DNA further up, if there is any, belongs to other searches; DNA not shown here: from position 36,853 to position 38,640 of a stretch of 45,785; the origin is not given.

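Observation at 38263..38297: Heptanucleotide repeat (attcaaa)x5 inside an O-antigen-ligase-family gene: candidate slipped-strand phase-variation switch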

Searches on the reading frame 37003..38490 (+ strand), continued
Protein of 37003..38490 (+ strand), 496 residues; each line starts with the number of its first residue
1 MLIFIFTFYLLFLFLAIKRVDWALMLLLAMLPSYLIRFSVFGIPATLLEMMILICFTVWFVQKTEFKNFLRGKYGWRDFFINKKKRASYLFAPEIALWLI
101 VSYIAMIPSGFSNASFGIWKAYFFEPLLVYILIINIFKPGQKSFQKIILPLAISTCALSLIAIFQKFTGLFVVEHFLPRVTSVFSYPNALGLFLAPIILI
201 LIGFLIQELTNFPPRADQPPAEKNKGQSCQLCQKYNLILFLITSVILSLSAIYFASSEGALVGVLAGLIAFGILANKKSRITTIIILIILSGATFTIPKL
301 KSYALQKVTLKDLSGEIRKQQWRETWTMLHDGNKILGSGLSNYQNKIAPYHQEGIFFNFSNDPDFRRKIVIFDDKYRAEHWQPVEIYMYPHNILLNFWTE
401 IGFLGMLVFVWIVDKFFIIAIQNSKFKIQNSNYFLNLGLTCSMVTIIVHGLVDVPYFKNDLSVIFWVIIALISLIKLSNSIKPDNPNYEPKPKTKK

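Call 31: find_encoding_contigs(protein=P0158, flank=1500, max_places=3)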
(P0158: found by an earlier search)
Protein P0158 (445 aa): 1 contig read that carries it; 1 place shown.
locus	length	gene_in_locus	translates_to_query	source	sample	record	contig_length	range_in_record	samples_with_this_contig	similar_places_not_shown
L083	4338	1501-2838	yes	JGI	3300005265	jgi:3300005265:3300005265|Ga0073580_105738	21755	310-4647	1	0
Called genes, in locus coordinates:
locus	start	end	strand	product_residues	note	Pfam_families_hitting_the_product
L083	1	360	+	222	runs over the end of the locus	?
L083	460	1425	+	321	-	PF00892:EamA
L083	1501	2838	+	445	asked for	PF04932:Wzy_C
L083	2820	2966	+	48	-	-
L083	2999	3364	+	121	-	-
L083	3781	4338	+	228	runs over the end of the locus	PF00929:RNase_T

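Call 32: find_encoding_contigs(protein=P0079, flank=1500, max_places=3)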
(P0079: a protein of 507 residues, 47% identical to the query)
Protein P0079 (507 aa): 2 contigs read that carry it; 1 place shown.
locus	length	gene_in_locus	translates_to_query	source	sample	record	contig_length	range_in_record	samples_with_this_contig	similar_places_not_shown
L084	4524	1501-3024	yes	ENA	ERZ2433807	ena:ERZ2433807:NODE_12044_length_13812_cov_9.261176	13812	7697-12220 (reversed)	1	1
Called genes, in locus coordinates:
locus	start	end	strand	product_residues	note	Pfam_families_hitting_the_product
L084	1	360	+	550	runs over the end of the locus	PF00232:Glyco_hydro_1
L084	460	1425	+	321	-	PF00892:EamA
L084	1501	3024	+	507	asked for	PF04932:Wzy_C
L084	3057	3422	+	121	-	-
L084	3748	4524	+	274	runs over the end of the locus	PF00929:RNase_T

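Call 48: predict_structure(alignment_id=A1)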
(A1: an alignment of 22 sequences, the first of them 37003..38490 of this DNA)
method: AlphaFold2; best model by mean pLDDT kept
length: 496 residues; sequences in the alignment: 22
mean_pLDDT: 83.1   pTM: 0.85
mean pLDDT of the five models: 83.1, 82.5, 82.5, 80.7, 80.3
residues with pLDDT >= 90: 188; 70-90: 233; 50-70: 52; < 50: 23
segments of 3 or more residues with pLDDT < 50: 174-181, 484-496
pLDDT, mean of each block of 10 residues (from residue 1): 93 97 96 87 87 94 81 83 74 90 84 81 88 88 91 96 87 50 70 94 94 65 60 92 97 89 95 92 94 89 84 81 88 83 85 75 74 70 66 80 89 94 70 91 93 66 91 88 51 38
secondary structure, 60 per line:
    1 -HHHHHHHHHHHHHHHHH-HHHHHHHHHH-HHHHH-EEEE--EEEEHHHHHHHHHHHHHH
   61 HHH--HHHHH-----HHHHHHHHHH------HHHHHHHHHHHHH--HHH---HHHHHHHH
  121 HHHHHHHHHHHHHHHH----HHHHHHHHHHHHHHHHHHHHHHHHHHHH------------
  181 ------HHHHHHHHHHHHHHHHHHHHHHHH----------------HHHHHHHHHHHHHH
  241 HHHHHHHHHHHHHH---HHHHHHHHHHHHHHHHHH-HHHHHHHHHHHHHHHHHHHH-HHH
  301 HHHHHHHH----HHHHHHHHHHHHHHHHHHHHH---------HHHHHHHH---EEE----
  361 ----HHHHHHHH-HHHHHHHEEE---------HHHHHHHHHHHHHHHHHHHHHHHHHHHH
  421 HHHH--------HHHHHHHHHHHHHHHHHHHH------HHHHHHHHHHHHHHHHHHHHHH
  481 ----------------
elements in order: H2-18 H20-29 H31-35 E37-40 E43-46 H47-63 H66-70 H76-85 H92-104 H113-136 H141-168 H187-210 H227-254 H258-275 H277-296 H298-308 H313-333 H343-350 E354-356 H365-372 H374-380 E381-383 H393-424 H433-452 H459-480

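Call 50: search_solved_structures(query=A1, max_evalue=0.01)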
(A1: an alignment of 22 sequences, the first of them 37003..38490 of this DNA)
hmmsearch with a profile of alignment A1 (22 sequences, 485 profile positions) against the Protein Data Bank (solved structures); distinct sequences matched with E-value up to 0.01: 0.

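Call 51: fold_search(model_id=the predicted structure, library=pdb)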
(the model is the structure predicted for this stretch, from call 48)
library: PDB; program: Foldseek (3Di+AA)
matches with E <= 10: 73; with E <= 0.001: 1
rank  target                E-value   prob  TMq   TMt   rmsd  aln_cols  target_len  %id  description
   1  7tpg_B                5.0e-06  1.00  0.56  0.67   7.3       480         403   11  Single-Particle Cryo-EM Structure of the WaaL O-antigen ligase in its ligand bound state (released 2022-04-06)
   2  8bh1_A                3.1e-02  1.00  0.37  0.49   8.7       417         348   13  Core divisome complex FtsWIQBL from Pseudomonas aeruginosa (released 2023-04-19)
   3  8p1u_A                8.1e-02  0.99  0.37  0.46   9.9       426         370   12  Structure of divisome complex FtsWIQLB (released 2024-05-22)
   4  8z7r                  1.1e+00  0.09  0.13  0.16  25.2       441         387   12  SLC19A3 apo structure (released 2025-01-08)
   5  8dck_A                1.2e+00  0.13  0.15  0.12  21.9       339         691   13  Structure of hemolysin A secretion system HlyB/D complex, ATP-bound (released 2022-09-14)
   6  8dck_B                1.4e+00  0.11  0.14  0.13  22.9       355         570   11  Structure of hemolysin A secretion system HlyB/D complex, ATP-bound (released 2022-09-14)
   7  7ru6_A                1.6e+00  0.11  0.14  0.18  20.5       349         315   10  Cryo-EM structure of the HIV-1 restriction factor human SERINC3 (released 2022-08-24)
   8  4iu8_A                1.7e+00  0.03  0.10  0.12  24.8       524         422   13  Crystal structure of a membrane transporter (selenomethionine derivative) (released 2013-04-17)
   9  8x2n_A                2.4e+00  0.02  0.09  0.07  23.4       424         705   10  Cryo-EM structure of human DRA (SLC26A3) at pH 6.5 (released 2025-05-14)
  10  9kg2                  2.7e+00  0.04  0.10  0.05  28.2       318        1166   12  Cryo-EM structure of apo form atABCB19 in lipid nanodisc (released 2025-05-21)
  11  7p5c_A                2.8e+00  0.02  0.08  0.09  30.2       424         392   11  Cryo-EM structure of human TTYH3 in Ca2+ and GDN (released 2021-08-11)
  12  7ocy_B                2.9e+00  0.06  0.11  0.10  23.1       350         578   13  Enterococcus faecalis EfrCD in complex with a nanobody (released 2022-05-18)
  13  4pl0_B                3.6e+00  0.06  0.15  0.13  23.2       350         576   12  Crystal structure of the antibacterial peptide ABC transporter McjD in an outward occluded state (released 2014-06-18)
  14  9bd6_A                3.6e+00  0.06  0.13  0.12  19.5       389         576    8  PaMsbA in an occluded, outward conformation (released 2025-09-03)
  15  8voz_A                3.6e+00  0.04  0.10  0.09  28.4       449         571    9  Cryo-EM structure of the ABC transporter PCAT1 cysteine-free core bound with MgADP and substrate (released 2024-10-30)
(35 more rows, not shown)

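Call 67: find_homologous_proteins(query=window:37003-38247:+)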
Query window:37003-38247:+ (415 aa): 892 proteins with E <= 0.001 among 8000 candidates; the best 120 are listed.
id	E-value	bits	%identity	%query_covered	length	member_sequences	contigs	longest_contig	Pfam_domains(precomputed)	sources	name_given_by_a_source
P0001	2.7e-257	871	100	94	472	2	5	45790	PF04932.21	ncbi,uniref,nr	ncbi:hypothetical protein A2331_02505 [Candidatus Falkowbacteria bacterium RIFOXYB2_FULL_34_18]|unir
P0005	4.1e-130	453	51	100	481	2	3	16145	PF04932.21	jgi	jgi:O-antigen ligase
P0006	4.3e-130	453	52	96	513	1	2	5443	PF04932.21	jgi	-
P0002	1.4e-129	451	52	100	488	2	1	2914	PF04932.21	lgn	-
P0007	1.1e-128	448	53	100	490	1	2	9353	PF04932.21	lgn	-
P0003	2.0e-128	447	52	100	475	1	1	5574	PF04932.21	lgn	-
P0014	3.6e-128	446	53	99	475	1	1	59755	PF04932.21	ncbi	-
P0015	4.9e-128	446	52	100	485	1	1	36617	PF04932.21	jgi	jgi:O-antigen ligase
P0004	5.4e-128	446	51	100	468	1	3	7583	PF04932.21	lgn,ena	-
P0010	6.6e-128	445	52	100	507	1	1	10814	PF04932.21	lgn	-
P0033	2.2e-127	444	54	65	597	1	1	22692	PF04932.21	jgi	-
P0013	1.4e-126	441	51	97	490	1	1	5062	PF04932.21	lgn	-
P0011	1.4e-126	441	53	99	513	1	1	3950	PF04932.21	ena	-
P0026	2.8e-126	440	52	100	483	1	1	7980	PF04932.21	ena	-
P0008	3.3e-126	440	53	100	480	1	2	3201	PF04932.21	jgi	jgi:O-antigen ligase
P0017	1.5e-125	438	52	100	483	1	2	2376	PF04932.21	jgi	-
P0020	4.2e-125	436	55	96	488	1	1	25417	PF04932.21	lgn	-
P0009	3.7e-124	433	50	100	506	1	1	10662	PF04932.21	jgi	jgi:O-antigen ligase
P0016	5.3e-124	432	50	99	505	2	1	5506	PF04932.21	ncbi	-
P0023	9.1e-124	432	51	100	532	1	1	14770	PF04932.21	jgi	jgi:O-antigen ligase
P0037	1.1e-123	431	50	100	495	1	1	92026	PF04932.21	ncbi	-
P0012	2.2e-123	430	51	99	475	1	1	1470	PF04932.21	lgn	-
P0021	8.6e-123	428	53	99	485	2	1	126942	PF04932.21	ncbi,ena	-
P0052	3.2e-122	427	49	100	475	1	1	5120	PF04932.21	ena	-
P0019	1.0e-121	425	50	100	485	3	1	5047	PF04932.21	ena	-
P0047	1.2e-121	425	46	100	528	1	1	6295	PF04932.21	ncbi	-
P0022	1.7e-121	424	51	100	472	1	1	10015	PF04932.21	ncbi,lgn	-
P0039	2.5e-121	424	47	100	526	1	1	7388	PF04932.21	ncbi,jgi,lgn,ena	-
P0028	9.0e-121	422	49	98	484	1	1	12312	PF04932.21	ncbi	-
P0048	1.2e-120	421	52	98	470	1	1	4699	PF04932.21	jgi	jgi:O-antigen ligase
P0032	2.5e-120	420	50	98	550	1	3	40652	PF04932.21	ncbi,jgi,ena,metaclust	metaclust:\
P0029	2.8e-120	420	49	100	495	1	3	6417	PF04932.21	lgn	-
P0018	5.3e-120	419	51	99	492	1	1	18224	PF04932.21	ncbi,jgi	-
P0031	5.9e-120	419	49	96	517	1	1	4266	PF04932.21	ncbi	-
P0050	7.1e-120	419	49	98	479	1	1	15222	PF04932.21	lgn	-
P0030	7.3e-120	419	51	97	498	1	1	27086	PF04932.21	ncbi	ncbi:MAG: O-antigen ligase family protein [Candidatus Falkowbacteria bacterium]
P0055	1.1e-119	418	47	100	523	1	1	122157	PF04932.21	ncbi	-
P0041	3.0e-119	417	50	100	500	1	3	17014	PF04932.21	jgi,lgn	-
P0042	4.0e-119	416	49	100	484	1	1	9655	PF04932.21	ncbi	-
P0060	4.6e-119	416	51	100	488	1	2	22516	PF04932.21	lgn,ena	-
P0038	8.5e-119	415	50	100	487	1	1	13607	PF04932.21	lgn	-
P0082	2.0e-118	414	48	98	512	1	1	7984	PF04932.21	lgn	-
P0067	3.5e-118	413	50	100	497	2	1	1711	PF04932.21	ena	-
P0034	3.8e-118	413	48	100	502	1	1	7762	PF04932.21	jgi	jgi:O-antigen ligase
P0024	3.9e-118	413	47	100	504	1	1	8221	PF04932.21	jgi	jgi:hypothetical protein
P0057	4.9e-118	413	49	98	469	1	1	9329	PF04932.21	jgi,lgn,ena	-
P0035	9.1e-118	412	53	94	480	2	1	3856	PF04932.21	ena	-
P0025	1.6e-117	411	51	98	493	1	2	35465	PF04932.21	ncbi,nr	ncbi:MAG: O-antigen ligase family protein [Patescibacteria group bacterium]|nr:O-antigen ligase fami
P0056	3.0e-117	410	49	99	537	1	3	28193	PF04932.21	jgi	-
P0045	4.1e-117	410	47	100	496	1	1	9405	PF04932.21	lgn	-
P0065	1.0e-116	408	51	94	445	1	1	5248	PF04932.21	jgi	jgi:O-antigen ligase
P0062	1.1e-116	408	50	100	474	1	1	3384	PF04932.21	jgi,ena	-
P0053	1.3e-116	408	49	100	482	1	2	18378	PF04932.21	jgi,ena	-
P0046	1.8e-116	408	50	100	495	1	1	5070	PF04932.21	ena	-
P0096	2.4e-116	407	49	100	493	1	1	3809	PF04932.21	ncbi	-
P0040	4.1e-116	406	50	96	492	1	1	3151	PF04932.21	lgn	-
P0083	8.5e-116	405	46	100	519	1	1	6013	PF04932.21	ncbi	-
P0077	1.1e-115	405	50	97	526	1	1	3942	PF04932.21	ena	-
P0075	1.7e-115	404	50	100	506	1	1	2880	PF04932.21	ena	-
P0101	2.9e-115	404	47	100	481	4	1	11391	PF04932.21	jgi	jgi:O-antigen ligase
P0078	3.7e-115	403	52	94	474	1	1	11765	PF04932.21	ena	-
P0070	3.7e-115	403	49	98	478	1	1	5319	PF04932.21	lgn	-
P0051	5.6e-115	403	52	94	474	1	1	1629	PF04932.21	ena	-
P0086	6.0e-115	403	49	100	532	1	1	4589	PF04932.21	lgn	-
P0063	1.6e-114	401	50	96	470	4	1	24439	PF04932.21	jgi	-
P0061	1.6e-114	401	45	100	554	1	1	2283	PF04932.21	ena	-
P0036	2.1e-114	401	48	100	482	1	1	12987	PF04932.21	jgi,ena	-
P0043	4.1e-114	400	48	98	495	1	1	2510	PF04932.21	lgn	-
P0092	6.3e-114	399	51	94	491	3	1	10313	PF04932.21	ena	-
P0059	7.0e-114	399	48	100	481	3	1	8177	PF04932.21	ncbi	-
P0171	9.6e-114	399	49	100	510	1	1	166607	PF04932.21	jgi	jgi:O-antigen ligase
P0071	1.0e-113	399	49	100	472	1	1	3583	PF04932.21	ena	-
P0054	1.1e-113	399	48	100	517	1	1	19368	PF04932.21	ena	-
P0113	1.2e-113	398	49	96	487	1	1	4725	PF04932.21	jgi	jgi:O-antigen ligase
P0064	1.3e-113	398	49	100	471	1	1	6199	PF04932.21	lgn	-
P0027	1.4e-113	398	49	100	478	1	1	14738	PF04932.21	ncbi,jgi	-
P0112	1.5e-113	398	51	96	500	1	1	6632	PF04932.21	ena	-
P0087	2.0e-113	398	49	100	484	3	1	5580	PF04932.21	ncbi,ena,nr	ncbi:O-antigen ligase family protein [Patescibacteria group bacterium]|nr:O-antigen ligase family pr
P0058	2.0e-113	398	51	94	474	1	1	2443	PF04932.21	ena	-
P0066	3.1e-113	397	49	100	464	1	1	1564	PF04932.21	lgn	-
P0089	3.4e-113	397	49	99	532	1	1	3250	PF04932.21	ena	-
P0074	3.7e-113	397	48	96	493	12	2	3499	PF04932.21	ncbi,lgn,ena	-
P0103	3.7e-113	397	49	96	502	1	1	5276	PF04932.21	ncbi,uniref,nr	ncbi:MAG: hypothetical protein CEN91_223 [Candidatus Berkelbacteria bacterium Licking1014_85]|uniref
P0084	3.9e-113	397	50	100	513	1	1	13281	PF04932.21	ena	-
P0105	1.7e-112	395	48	100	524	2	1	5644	PF04932.21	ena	-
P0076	2.0e-112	394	49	100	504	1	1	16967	PF04932.21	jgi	jgi:O-antigen ligase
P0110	2.1e-112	394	47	100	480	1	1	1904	PF04932.21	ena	-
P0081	2.2e-112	394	48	100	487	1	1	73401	PF04932.21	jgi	-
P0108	2.8e-112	394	45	100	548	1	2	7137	PF04932.21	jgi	jgi:O-antigen ligase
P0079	2.8e-112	394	46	100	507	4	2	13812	PF04932.21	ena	-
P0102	3.7e-112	393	48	100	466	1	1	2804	PF04932.21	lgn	-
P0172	4.0e-112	393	48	100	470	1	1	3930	PF04932.21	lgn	-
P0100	4.7e-112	393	48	100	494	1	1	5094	PF04932.21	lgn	-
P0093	5.8e-112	393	49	100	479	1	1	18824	PF04932.21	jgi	jgi:putative inorganic carbon (HCO3(-)) transporter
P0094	7.0e-112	393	47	100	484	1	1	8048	PF04932.21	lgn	-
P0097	7.2e-112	392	46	99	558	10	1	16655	PF04932.21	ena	-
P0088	1.8e-111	391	48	98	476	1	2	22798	PF04932.21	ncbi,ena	ncbi:MAG: O-antigen ligase family protein [Patescibacteria group bacterium]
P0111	3.4e-111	390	45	96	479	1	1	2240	PF04932.21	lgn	-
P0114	5.4e-111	390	48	96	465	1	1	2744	PF04932.21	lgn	-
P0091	5.6e-111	390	46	96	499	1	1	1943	PF04932.21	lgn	-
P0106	6.6e-111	389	44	100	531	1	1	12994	PF04932.21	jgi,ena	-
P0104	7.5e-111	389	46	100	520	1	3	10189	PF04932.21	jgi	-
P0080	1.1e-110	389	48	99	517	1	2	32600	PF04932.21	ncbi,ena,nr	ncbi:O-antigen ligase family protein [Candidatus Parcubacteria bacterium]|nr:O-antigen ligase family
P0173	1.2e-110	388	49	100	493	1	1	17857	PF04932.21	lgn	-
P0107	1.4e-110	388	49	100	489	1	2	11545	PF04932.21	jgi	-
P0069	1.9e-110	388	46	100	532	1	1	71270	PF04932.21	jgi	jgi:O-antigen ligase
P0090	2.5e-110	387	48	100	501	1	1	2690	PF04932.21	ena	-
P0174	3.3e-110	387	48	99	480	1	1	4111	PF04932.21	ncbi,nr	ncbi:hypothetical protein GF382_01750 [Candidatus Falkowbacteria bacterium]|nr:hypothetical protein 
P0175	4.9e-110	386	46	96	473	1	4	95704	PF04932.21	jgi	jgi:O-antigen ligase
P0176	5.1e-110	386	47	100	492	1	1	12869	PF04932.21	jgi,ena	-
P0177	5.5e-110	386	48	96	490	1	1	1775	PF04932.21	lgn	-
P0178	7.1e-110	386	50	100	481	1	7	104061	PF04932.21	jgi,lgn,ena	jgi:O-antigen ligase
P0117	9.9e-110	385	46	100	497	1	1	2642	PF04932.21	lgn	-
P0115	1.3e-109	385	48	100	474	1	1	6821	PF04932.21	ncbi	-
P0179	2.0e-109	384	51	94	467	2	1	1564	PF04932.21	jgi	-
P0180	2.2e-109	384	48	100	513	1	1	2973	PF04932.21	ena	-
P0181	3.0e-109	384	49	99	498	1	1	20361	PF04932.21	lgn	-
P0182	1.0e-108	382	49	96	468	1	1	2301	PF04932.21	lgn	-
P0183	1.1e-108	382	46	97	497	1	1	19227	PF04932.21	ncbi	-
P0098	1.3e-108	382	48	100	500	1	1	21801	PF04932.21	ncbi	ncbi:MAG: O-antigen ligase family protein [Patescibacteria group bacterium]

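Call 70: find_encoding_contigs(protein=P0120, flank=300, max_places=2)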
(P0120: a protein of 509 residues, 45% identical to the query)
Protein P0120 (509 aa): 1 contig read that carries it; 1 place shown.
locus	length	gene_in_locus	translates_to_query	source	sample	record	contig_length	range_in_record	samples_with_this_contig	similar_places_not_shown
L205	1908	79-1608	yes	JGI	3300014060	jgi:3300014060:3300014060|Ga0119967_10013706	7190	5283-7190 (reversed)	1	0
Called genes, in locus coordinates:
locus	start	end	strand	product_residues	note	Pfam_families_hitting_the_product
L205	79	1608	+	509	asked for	PF04932:Wzy_C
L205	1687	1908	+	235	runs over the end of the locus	PF01479:S4, PF00849:PseudoU_synth_2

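Call 71: find_encoding_contigs(protein=P0126, flank=300, max_places=2)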
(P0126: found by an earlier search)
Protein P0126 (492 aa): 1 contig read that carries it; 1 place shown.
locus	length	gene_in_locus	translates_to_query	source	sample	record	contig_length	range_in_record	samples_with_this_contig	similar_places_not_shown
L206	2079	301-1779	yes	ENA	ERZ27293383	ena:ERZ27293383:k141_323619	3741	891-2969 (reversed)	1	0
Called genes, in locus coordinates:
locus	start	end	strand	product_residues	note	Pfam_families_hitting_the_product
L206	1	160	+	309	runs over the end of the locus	?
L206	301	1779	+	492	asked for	PF04932:Wzy_C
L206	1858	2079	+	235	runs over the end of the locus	PF01479:S4, PF00849:PseudoU_synth_2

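Call 72: find_encoding_contigs(protein=P0127, flank=300, max_places=2)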
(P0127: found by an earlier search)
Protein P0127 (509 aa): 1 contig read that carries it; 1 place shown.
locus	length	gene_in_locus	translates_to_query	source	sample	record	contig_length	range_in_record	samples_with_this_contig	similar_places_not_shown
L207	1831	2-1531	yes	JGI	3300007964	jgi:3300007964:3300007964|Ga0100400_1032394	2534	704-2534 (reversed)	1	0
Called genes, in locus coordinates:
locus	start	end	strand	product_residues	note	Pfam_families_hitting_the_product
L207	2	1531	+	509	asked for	PF04932:Wzy_C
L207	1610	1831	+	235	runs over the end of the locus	PF01479:S4, PF00849:PseudoU_synth_2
